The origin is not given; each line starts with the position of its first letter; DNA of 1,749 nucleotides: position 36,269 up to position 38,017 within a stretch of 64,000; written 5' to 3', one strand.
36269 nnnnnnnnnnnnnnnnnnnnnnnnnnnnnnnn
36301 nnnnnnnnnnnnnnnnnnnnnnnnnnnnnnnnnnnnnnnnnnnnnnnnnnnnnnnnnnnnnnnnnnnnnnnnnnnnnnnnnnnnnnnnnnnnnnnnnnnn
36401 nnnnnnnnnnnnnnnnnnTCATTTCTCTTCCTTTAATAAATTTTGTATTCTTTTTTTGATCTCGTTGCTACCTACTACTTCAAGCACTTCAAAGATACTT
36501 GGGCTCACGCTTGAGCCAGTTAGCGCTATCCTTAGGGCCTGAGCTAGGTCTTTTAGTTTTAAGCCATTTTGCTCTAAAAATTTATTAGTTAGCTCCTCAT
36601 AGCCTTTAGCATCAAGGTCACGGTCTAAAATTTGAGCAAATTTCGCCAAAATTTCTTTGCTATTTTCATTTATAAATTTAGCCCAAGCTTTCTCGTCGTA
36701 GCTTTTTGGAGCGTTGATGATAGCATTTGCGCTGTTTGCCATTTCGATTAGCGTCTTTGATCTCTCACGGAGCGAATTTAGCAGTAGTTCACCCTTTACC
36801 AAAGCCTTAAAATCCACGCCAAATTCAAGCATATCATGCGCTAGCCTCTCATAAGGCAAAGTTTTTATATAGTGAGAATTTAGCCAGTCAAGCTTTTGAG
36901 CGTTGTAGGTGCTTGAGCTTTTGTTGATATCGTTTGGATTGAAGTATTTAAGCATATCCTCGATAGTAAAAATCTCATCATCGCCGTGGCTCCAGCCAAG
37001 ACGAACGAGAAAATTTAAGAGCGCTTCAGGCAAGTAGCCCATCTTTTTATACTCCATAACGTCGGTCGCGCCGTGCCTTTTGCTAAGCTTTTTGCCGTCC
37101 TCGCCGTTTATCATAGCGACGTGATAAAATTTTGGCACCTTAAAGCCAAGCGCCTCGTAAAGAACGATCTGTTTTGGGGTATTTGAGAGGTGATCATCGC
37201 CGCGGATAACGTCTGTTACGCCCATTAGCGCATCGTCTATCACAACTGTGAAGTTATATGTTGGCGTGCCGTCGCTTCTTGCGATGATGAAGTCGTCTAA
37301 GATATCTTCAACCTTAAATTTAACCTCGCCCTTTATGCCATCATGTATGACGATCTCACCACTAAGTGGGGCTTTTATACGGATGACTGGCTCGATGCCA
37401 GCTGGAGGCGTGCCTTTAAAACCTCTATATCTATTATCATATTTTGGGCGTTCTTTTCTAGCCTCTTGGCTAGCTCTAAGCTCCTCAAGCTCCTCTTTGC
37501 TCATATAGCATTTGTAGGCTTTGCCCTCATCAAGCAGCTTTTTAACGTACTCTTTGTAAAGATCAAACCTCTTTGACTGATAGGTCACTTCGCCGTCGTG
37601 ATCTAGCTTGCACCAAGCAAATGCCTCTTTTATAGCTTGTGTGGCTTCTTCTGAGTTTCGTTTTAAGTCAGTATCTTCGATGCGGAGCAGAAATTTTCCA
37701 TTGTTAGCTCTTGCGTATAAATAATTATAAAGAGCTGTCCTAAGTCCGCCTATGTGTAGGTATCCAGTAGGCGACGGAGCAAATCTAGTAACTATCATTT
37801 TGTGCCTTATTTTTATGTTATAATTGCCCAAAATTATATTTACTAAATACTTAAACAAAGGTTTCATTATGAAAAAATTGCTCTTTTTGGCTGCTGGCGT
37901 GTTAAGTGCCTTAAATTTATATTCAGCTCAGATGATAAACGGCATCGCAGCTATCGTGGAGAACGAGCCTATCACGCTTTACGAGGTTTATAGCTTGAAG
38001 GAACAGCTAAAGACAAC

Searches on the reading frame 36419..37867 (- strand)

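Call 103: search_protein_families(library=pfam, proteins=[window:36419-37867:-], max_evalue=0.00001)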
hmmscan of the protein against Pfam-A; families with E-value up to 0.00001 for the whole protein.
window:36419-37867:- (482 aa): 2 families
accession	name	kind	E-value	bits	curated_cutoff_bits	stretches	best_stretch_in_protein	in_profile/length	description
PF00749.27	tRNA-synt_1c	-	4.2e-106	354.9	23.4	1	25-328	2-314/314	tRNA synthetases class I (E and Q), catalytic domain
PF19269.4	Anticodon_2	-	1.4e-27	97.2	23.6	1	356-477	19-140/141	Anticodon binding domain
